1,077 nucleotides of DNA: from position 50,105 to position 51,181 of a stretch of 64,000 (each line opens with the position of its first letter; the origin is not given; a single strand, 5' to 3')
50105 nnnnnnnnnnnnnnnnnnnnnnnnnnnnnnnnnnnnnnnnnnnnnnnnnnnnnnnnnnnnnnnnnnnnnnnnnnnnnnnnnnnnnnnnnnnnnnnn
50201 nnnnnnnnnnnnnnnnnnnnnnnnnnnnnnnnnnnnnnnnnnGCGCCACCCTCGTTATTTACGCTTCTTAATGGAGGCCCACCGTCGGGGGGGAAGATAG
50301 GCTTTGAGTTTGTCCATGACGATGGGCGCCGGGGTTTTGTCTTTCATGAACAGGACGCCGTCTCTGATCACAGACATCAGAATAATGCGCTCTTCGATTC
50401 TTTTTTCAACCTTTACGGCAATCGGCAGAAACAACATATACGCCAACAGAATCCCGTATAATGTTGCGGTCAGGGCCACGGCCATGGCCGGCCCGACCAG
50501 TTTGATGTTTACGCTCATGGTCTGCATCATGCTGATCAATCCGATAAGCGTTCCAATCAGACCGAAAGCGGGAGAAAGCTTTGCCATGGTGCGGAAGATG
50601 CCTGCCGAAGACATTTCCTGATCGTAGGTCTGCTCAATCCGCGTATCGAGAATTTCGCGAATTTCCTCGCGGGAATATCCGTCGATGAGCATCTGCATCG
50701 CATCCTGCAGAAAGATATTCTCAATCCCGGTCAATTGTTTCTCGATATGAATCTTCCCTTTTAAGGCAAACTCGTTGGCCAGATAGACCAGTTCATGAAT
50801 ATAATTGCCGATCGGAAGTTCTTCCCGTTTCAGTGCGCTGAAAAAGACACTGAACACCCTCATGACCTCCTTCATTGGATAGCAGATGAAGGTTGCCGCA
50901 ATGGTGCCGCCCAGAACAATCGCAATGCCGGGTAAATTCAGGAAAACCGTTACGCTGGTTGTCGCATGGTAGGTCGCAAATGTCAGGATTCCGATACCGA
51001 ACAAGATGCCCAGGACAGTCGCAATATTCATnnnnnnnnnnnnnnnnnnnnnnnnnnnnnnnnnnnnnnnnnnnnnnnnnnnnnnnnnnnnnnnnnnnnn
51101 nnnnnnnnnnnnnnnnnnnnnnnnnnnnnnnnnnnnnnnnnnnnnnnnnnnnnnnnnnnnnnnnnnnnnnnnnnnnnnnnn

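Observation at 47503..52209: Candidate novel non-flagellar stator system: cNMP-sensor/FliG_C-like protein, MotA, MotB, HD hydrolase and HExxH membrane protein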

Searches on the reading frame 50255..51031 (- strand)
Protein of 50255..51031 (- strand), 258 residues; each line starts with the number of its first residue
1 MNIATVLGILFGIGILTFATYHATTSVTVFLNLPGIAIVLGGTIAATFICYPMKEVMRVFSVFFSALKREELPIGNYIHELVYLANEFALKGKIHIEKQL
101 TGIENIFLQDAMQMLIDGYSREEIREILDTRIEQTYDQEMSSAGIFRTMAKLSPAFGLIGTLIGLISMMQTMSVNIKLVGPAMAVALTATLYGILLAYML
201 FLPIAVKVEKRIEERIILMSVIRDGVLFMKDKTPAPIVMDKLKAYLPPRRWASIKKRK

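Call 3: search_protein_families(library=pfam, proteins=[window:50255-51031:-], max_evalue=0.1)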
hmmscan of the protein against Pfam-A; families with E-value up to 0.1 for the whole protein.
window:50255-51031:- (258 aa): 2 families
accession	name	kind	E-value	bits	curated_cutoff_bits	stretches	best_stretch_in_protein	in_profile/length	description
PF01618.21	MotA_ExbB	-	3e-26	92.1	22.9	1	102-218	4-124/127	MotA/TolQ/ExbB proton channel family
PF20560.3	MotA_N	-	0.027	15.1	27.3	1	17-84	11-80/91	Motility protein A N-terminal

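Call 4: search_protein_families(library=ncbifam, proteins=[window:50255-51031:-], max_evalue=0.1)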
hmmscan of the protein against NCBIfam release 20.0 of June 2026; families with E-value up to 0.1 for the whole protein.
window:50255-51031:- (258 aa): 12 families
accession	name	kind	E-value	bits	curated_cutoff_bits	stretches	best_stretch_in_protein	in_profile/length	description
NF006527.0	PRK08990.1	equivalog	1.2e-48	165.6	341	1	1-249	1-245/254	flagellar motor protein PomA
NF005383.1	PRK06926.1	equivalog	6.2e-47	159.9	394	1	3-253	6-257/271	flagellar motor protein MotP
NF005997.1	PRK08124.1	equivalog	4.6e-46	156.9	340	1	1-256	1-256/259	flagellar motor stator protein MotA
NF006583.0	PRK09109.1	equivalog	9e-39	133.1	237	1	1-246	1-245/246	flagellar motor protein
NF005237.0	PRK06743.1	equivalog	3.8e-31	108.4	373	1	2-216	19-235/277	flagellar motor protein MotP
NF006284.1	PRK08456.1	equivalog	1.3e-26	93.4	380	1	1-246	1-245/252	flagellar motor stator protein MotA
TIGR03818.1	MotA1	equivalog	1e-21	77.3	303.8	1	107-242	125-261/282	flagellar motor stator protein MotA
TIGR02796.1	tolQ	equivalog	5.5e-07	29.6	221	1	119-197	99-182/216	protein TolQ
TIGR02797.1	exbB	equivalog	6.6e-05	22.8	206.2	1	130-197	105-177/211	tonB-system energizer ExbB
NF007722.0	PRK10414.1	equivalog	0.00021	20.8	402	1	138-197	125-188/244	tol-pal system-associated acyl-CoA thioesterase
NF008066.0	PRK10801.1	equivalog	0.007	15.9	403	1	143-198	127-186/230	Tol-Pal system protein TolQ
TIGR02805.1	exbB2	equivalog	0.055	13.6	135.35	1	143-198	55-114/138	TonB-system energizer ExbB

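Call 5: search_protein_families(library=padloc, proteins=[window:50255-51031:-], max_evalue=0.1)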
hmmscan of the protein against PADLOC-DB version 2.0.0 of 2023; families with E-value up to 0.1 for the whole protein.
window:50255-51031:- (258 aa): 0 families

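Call 42: search_solved_structures(query=window:50255-51031:-, max_evalue=0.001, show_alignments=3)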
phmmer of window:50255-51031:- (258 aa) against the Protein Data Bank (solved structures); distinct sequences matched with E-value up to 0.001: 13.
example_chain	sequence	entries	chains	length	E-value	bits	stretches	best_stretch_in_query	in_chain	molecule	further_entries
9lu9_A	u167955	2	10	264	4.8e-35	124.5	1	1-249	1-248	Flagellar motor protein MotA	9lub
9luc_C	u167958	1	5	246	2.4e-34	122.2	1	1-246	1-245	Flagellar motor protein MotA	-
8brd_D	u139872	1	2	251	5.7e-34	121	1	1-247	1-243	Chemotaxis protein PomA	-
8bri_A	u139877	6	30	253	5.9e-34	120.9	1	1-248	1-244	Chemotaxis protein PomA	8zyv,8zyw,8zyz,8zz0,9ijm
8brd_A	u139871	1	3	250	2.7e-33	118.8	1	3-247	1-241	Chemotaxis protein PomA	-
8ucs_C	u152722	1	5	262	3.3e-31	112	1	3-252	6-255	Motility protein A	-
6ysf_E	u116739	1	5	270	3.6e-31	111.8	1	3-252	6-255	Chemotaxis MotA protein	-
6ysl_G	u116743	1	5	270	4e-31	111.7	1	4-249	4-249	Motility protein A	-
8gqy_A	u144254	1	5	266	3.2e-28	102.1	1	1-226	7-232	Motility protein A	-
6ykm_A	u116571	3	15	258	3.8e-16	62.6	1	2-221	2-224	Chemotaxis protein MotA, putative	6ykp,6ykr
5sv0_B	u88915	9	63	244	0.0001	25.2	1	124-198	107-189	Biopolymer transport protein ExbB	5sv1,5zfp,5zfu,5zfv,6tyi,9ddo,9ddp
7ajq_A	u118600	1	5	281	0.00045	23.1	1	112-198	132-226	Biopolymer transport protein ExbB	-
6ye4_A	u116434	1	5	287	0.00048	23.1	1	112-198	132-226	Biopolymer transport protein ExbB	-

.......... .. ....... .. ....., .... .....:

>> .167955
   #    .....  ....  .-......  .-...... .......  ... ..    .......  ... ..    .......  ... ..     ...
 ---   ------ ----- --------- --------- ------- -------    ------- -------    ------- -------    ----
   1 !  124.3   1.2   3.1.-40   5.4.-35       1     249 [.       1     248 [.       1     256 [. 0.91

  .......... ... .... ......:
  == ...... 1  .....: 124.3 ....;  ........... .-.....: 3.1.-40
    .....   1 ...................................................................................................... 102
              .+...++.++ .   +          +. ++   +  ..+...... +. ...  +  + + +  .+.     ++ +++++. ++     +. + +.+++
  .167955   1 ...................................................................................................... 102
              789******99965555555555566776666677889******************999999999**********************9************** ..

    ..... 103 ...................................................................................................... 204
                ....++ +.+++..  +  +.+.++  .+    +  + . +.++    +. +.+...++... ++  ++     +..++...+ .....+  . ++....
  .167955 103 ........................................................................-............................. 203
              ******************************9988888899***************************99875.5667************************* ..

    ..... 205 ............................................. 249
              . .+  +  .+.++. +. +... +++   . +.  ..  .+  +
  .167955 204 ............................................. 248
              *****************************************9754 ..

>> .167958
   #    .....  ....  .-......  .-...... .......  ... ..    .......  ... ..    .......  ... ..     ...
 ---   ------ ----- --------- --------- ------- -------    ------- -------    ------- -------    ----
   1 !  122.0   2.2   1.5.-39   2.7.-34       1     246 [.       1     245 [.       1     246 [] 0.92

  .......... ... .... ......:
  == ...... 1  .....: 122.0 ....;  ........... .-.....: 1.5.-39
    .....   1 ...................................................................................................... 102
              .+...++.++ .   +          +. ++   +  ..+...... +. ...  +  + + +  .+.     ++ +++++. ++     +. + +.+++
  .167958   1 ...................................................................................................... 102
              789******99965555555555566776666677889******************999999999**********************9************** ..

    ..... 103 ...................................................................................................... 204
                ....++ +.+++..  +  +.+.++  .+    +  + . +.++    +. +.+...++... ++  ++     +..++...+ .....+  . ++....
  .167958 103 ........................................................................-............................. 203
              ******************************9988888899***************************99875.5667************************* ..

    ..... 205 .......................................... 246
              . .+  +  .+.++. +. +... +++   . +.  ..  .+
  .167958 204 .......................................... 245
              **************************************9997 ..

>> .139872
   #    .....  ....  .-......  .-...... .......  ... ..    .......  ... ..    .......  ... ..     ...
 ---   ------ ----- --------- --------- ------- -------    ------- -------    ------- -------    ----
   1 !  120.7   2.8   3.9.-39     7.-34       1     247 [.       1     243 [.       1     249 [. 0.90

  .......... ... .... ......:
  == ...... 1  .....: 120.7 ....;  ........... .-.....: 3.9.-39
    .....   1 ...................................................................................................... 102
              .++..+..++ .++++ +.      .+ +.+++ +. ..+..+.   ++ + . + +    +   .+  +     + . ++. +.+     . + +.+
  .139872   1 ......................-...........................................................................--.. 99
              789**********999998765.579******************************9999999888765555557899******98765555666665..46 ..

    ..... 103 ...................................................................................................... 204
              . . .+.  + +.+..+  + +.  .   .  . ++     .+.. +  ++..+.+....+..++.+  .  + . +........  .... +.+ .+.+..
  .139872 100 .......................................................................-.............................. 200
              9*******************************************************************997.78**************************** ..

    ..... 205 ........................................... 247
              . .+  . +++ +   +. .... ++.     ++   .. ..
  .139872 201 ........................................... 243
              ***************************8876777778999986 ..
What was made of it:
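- Closest known: Non-flagellar 5:2 motors: ExbBD-TonB, TolQR-TolA, AglRQS, GldLM and Zorya ZorAB. Different: ExbB and TolQ models score only E 1e-4 to 1e-7 (calls 4, 42).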

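Call 53: find_homologous_proteins(query=window:50255-51031:-, max_evalue=1e-30)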
Query window:50255-51031:- (258 aa): 2156 proteins with E <= 1e-30 among 4397 candidates; the best 120 are listed.
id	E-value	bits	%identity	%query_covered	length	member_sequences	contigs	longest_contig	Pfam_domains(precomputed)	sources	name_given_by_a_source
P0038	8.8e-154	528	95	100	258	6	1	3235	PF01618.22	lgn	-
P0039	2.9e-146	503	89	100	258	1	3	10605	PF01618.22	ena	-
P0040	7.7e-142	489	87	100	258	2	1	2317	PF01618.22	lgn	-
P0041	8.3e-130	449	79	100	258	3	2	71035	PF01618.22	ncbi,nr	ncbi:MAG: MotA/TolQ/ExbB proton channel family protein [Nitrospirae bacterium]|nr:MotA/TolQ/ExbB pro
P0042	7.3e-125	433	77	100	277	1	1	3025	PF01618.22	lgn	-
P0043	2.8e-119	415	73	100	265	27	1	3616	PF01618.22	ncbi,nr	ncbi:MAG: chemotaxis protein MotA [Desulfovibrio sp.]|nr:chemotaxis protein MotA [Desulfovibrio sp.]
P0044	1.3e-118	413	71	100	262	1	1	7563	PF01618.22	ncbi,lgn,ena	-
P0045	4.6e-118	411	73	100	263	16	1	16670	PF01618.22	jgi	jgi:chemotaxis protein MotA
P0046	2.8e-117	408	72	100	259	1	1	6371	PF01618.22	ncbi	-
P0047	3.3e-117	408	72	98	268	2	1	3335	PF01618.22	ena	-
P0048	3.9e-117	408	74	100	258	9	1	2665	PF01618.22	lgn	-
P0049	6.5e-117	407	72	100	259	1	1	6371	PF01618.22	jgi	-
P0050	7.0e-117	407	71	100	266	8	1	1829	PF01618.22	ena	-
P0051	2.1e-116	406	72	98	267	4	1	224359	PF01618.22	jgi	-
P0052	2.2e-116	405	71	100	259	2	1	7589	PF01618.22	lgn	-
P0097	2.8e-109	382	66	99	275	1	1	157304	PF01618.22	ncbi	ncbi:chemotaxis protein MotA [Candidatus Magnetomoraceae bacterium gMMP-13]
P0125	1.1e-104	367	66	100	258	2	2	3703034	PF01618.22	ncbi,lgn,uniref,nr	ncbi:motility protein A [Maridesulfovibrio hydrothermalis]|uniref:MotA/TolQ/ExbB proton channel n=1 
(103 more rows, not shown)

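Call 54: find_related_loci(query=window:50255-51031:-, collection=genome_contigs, flank=10000)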
Query window:50255-51031:- (258 aa) in genome_contigs; peptide patterns used: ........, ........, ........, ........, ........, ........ (x = any residue, [..] = any of these).
220 stretches matched a pattern; 34 encode a relative of the query (tblastn E <= 1e-3); 34 distinct loci.
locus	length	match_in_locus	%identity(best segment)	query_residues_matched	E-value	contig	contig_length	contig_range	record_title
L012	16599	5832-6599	71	1-256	1e-127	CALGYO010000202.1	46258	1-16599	MAG TPA_asm: uncultured Desulfovibrionaceae bacterium isolate SRR3330206_bin.76_CONCOCT_v1.1_MAG genome assembly, contig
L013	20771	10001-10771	72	1-257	1e-126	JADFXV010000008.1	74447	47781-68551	MAG: Desulfovibrionaceae bacterium isolate nDJH2bin10 nDJH2_bin10_NODE_8_length_74447_cov_14.675700, whole genome shotgu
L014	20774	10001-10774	72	1-258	2e-126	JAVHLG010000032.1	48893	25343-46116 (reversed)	MAG: Desulfovibrionaceae bacterium isolate Ess09-06 NODE_32_length_48893_cov_7.868013, whole genome shotgun sequence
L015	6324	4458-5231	72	1-258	3e-126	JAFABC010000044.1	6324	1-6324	MAG: Proteobacteria bacterium isolate OH_SBB_109 k127_653897, whole genome shotgun sequence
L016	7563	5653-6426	71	1-258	4e-125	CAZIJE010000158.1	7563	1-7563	MAG TPA_asm: uncultured Desulfovibrio sp. isolate binchicken_co1_7 genome assembly, contig: NODE_5386_length_7563_cov_6.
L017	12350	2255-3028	71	1-258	5e-125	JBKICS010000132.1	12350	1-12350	MAG: Acidobacteriota bacterium isolate bins.66 NODE_6549_length_12350_cov_1.837080, whole genome shotgun sequence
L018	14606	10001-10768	72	1-256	4e-125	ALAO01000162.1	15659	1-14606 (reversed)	MAG: Solidesulfovibrio magneticus str. Maddingley MBC34 contig_366.162, whole genome shotgun sequence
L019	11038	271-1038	71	1-256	3e-125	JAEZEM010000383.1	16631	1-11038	MAG: Proteobacteria bacterium isolate OH_CBrB_343 k127_1630889, whole genome shotgun sequence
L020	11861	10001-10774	71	1-258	9e-125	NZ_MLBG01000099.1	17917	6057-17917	Desulfovibrio sp. DV contig00099, whole genome shotgun sequence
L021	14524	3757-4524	72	1-256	5e-125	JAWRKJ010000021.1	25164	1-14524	MAG: Desulfovibrionaceae bacterium isolate ADS11 c_000000015026, whole genome shotgun sequence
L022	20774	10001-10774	72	1-258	6e-125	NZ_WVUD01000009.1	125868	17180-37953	Solidesulfovibrio aerotolerans strain DSM 16695 NODE_9_length_125868_cov_29.666696, whole genome shotgun sequence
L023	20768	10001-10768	71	1-256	2e-124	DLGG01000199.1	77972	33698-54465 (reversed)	MAG TPA_asm: Solidesulfovibrio magneticus isolate UBA7700 UBA7700_contig_216, whole genome shotgun sequence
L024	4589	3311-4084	71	1-258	1e-125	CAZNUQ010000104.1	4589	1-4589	MAG TPA_asm: uncultured Desulfovibrio sp. isolate binchicken_co22_210 genome assembly, contig: NODE_17660_length_4589_co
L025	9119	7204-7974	71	1-257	2e-124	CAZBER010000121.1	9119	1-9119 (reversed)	MAG TPA_asm: uncultured Desulfovibrionaceae bacterium isolate SRP239243_co2_311 genome assembly, contig: NODE_13392_leng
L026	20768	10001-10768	71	1-256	2e-124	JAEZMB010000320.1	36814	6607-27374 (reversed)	MAG: Proteobacteria bacterium isolate OH_CDB_97 k127_1310443, whole genome shotgun sequence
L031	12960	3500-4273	72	1-258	3e-121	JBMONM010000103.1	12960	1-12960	MAG: Thermodesulfobacteriota bacterium isolate Betzabe_MAG076 MAG076_103, whole genome shotgun sequence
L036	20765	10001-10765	69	1-255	2e-118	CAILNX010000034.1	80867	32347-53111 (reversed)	MAG: uncultured delta proteobacterium isolate AM-lipid-02-D7_bin-222 genome assembly, contig: bin-222:34/65, whole genom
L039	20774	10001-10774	70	1-257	1e-116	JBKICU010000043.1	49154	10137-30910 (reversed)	MAG: Acidobacteriota bacterium isolate bins.101 NODE_1194_length_49154_cov_3.548810, whole genome shotgun sequence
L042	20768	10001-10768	70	1-255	2e-120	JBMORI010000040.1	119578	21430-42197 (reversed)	MAG: Thermodesulfobacteriota bacterium isolate Betzabe_MAG176 MAG176_40, whole genome shotgun sequence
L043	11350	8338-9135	49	1-257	7e-79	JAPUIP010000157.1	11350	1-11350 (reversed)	MAG: Candidatus Poribacteria bacterium isolate KW1-S08_28 KW1-S08_28_cg157, whole genome shotgun sequence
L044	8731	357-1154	48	1-257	4e-75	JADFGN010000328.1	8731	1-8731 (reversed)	MAG: Candidatus Poribacteria bacterium isolate B30T1B8 B30T1B8_NODE16800, whole genome shotgun sequence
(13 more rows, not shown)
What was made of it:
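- Tried and rejected: Using MotA as the query solved this (call 54).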

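Call 59: search_protein_families(library=pfam, proteins=[L014:11844-12686:+, L031:7112-7903:-, L031:6021-7214:+, L039:17249-18016:+, L031:4869-5816:-, L023:12143-13111:+, L039:5468-6526:-, L042:2237-3376:+, L036:11947-13977:+, L014:12851-13942:-], max_evalue=0.001)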
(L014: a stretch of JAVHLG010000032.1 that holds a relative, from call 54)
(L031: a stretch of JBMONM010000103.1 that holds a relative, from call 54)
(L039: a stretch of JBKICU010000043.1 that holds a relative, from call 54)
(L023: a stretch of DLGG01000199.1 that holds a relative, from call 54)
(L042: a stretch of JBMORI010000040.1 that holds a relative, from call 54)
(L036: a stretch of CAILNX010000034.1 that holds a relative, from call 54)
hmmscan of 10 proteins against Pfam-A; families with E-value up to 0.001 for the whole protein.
L014:11844-12686:+ (280 aa): 13 families
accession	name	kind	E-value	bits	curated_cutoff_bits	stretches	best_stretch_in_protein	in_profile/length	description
PF07719.23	TPR_2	-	3.8e-14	52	27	0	187-213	8-34/34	Tetratricopeptide repeat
PF13414.12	TPR_11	-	1.1e-11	44.6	26.8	1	196-228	10-42/42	TPR repeat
PF14559.12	TPR_19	-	1.2e-11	45.2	25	1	196-252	7-63/68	Tetratricopeptide repeat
PF00515.34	TPR_1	-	3.9e-11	42.7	27.8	0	216-245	3-32/34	Tetratricopeptide repeat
PF13181.12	TPR_8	-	2.9e-10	39.9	25.7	0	216-245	3-32/34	Tetratricopeptide repeat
PF13432.12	TPR_16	-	7.6e-09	36.3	32.7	1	186-238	3-55/65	Tetratricopeptide repeat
PF13428.12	TPR_14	-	3.6e-08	33.8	23.5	0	189-223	10-44/44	Tetratricopeptide repeat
PF13431.12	TPR_17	-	1.2e-07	31.9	24.4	0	202-233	1-32/34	Tetratricopeptide repeat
PF13424.12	TPR_12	-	1.3e-07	32.2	30.1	1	215-249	4-38/77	Tetratricopeptide repeat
PF13174.12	TPR_6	-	3.7e-06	27.7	26.3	0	217-239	3-25/33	Tetratricopeptide repeat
PF13374.12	TPR_10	-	5.2e-06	26.7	27.5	1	216-247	4-35/42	Tetratricopeptide repeat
PF12895.13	ANAPC3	-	0.00048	20.8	27.2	0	193-246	2-54/82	Anaphase-promoting complex, cyclosome, subunit 3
PF14561.12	TPR_20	-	0.0007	20.3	25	0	205-251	13-59/90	Tetratricopeptide repeat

L031:7112-7903:- (263 aa): 1 family
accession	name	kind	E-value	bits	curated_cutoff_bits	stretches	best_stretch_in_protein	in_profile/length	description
PF01966.28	HD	-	1.2e-11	45.3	22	1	32-151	3-114/116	HD domain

L031:6021-7214:+ (397 aa): 0 families

L039:17249-18016:+ (255 aa): 1 family
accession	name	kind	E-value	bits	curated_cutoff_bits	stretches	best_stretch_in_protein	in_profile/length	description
PF04280.21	Tim44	-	1.9e-10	41.5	29.6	1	124-251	6-145/147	Tim44-like domain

L031:4869-5816:- (315 aa): 0 families

L023:12143-13111:+ (322 aa): 5 families
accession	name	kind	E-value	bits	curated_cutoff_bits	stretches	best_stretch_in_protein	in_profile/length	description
PF00561.26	Abhydrolase_1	-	2.2e-24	86.9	25.8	1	73-180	2-110/245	alpha/beta hydrolase fold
PF12697.13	Abhydrolase_6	-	3.7e-18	67.4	26.3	1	74-303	1-216/217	Alpha/beta hydrolase family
PF12146.15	Hydrolase_4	-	3.8e-13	49.7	27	1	75-294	8-235/239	Serine aminopeptidase, S33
PF00326.27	Peptidase_S9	-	0.00015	21.8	22.6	0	246-311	143-208/213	Prolyl oligopeptidase family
PF00975.26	Thioesterase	-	0.00035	21.3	26.4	1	114-158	40-85/226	Thioesterase domain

L039:5468-6526:- (352 aa): 1 family
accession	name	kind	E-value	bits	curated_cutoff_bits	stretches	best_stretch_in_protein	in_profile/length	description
PF04392.18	ABC_sub_bind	-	2.6e-09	37.2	25.9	1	292-351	235-293/293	ABC transporter substrate binding protein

L042:2237-3376:+ (379 aa): 4 families
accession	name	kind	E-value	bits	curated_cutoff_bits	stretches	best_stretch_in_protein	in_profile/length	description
PF14815.12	NUDIX_4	-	7.2e-26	90.6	35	1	243-361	3-112/113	NUDIX domain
PF00730.31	HhH-GPD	-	2.6e-19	70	26.2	1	43-168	2-99/108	HhH-GPD superfamily base excision DNA repair protein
PF00293.34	NUDIX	-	2.1e-18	67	21.1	1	250-360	16-131/134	NUDIX domain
PF00633.29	HHH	-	7.3e-09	35.5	24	1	107-135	2-30/30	Helix-hairpin-helix motif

L036:11947-13977:+ (676 aa): 1 family
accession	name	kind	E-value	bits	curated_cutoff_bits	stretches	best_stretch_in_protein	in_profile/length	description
PF00027.35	cNMP_binding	-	1.4e-19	70.2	27.5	1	291-376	2-88/89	Cyclic nucleotide-binding domain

L014:12851-13942:- (363 aa): 12 families
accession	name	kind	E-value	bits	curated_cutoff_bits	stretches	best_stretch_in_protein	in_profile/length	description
PF07719.23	TPR_2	-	1.1e-18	66.1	27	1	260-290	4-34/34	Tetratricopeptide repeat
PF13414.12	TPR_11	-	5.6e-16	58.4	26.8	1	266-305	3-42/42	TPR repeat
PF00072.30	Response_reg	-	1.2e-15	58.1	30.2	1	35-123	24-110/111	Response regulator receiver domain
PF00515.34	TPR_1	-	1.6e-14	53.5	27.8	0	170-199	2-31/34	Tetratricopeptide repeat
PF14559.12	TPR_19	-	5.8e-12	46.2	25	1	268-334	2-68/68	Tetratricopeptide repeat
PF13181.12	TPR_8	-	3.6e-11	42.7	25.7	0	267-290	11-34/34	Tetratricopeptide repeat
PF13432.12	TPR_16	-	4.1e-09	37.2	32.7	0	263-301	3-41/65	Tetratricopeptide repeat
PF13428.12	TPR_14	-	5e-09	36.4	23.5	0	262-298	6-42/44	Tetratricopeptide repeat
PF13431.12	TPR_17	-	1.3e-07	31.8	24.4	0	279-310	1-32/34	Tetratricopeptide repeat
PF13424.12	TPR_12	-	1.5e-06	28.7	30.1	0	229-286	9-74/77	Tetratricopeptide repeat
PF13374.12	TPR_10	-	0.00014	22.2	27.5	0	261-286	6-31/42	Tetratricopeptide repeat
PF25063.1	ARM_TT21_C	-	0.00061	20.2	35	0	229-288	101-160/209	Tetratricopeptide repeat protein 21 C-terminal ARM domain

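Call 81: find_encoding_contigs(protein=P0097, flank=10000, max_places=1)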
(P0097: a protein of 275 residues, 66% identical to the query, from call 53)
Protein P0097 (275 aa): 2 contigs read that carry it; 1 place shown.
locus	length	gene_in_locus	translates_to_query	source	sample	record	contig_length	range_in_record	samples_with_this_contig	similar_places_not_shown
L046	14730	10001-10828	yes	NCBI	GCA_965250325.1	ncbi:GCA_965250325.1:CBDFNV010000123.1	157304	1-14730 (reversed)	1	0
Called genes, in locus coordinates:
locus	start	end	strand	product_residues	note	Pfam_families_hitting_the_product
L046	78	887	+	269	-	PF00378:ECH_1, PF16113:ECH_2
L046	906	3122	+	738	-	PF02629:CoA_binding, PF13380:CoA_binding_2, PF13607:Succ_CoA_lig, PF08442:ATP-grasp_2 (weak), PF13549:ATP-grasp_5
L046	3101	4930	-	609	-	PF02743:dCache_1, PF00015:MCPsignal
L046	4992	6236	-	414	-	PF00072:Response_reg, PF07228:SpoIIE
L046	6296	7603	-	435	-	PF02550:AcetylCoA_hydro, PF13336:AcetylCoA_hyd_C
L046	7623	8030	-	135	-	PF13581:HATPase_c_2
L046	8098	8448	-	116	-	PF01740:STAS, PF13466:STAS_2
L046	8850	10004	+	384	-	PF00027:cNMP_binding, PF01706:FliG_C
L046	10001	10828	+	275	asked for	PF01618:MotA_ExbB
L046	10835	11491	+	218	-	PF13677:MotB_plug, PF00691:OmpA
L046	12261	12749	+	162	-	PF20797:HepT-like_2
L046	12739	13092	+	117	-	PF18765:Polbeta (weak)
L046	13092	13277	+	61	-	PF09838:DUF2065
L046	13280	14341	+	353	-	PF02547:Queuosine_synth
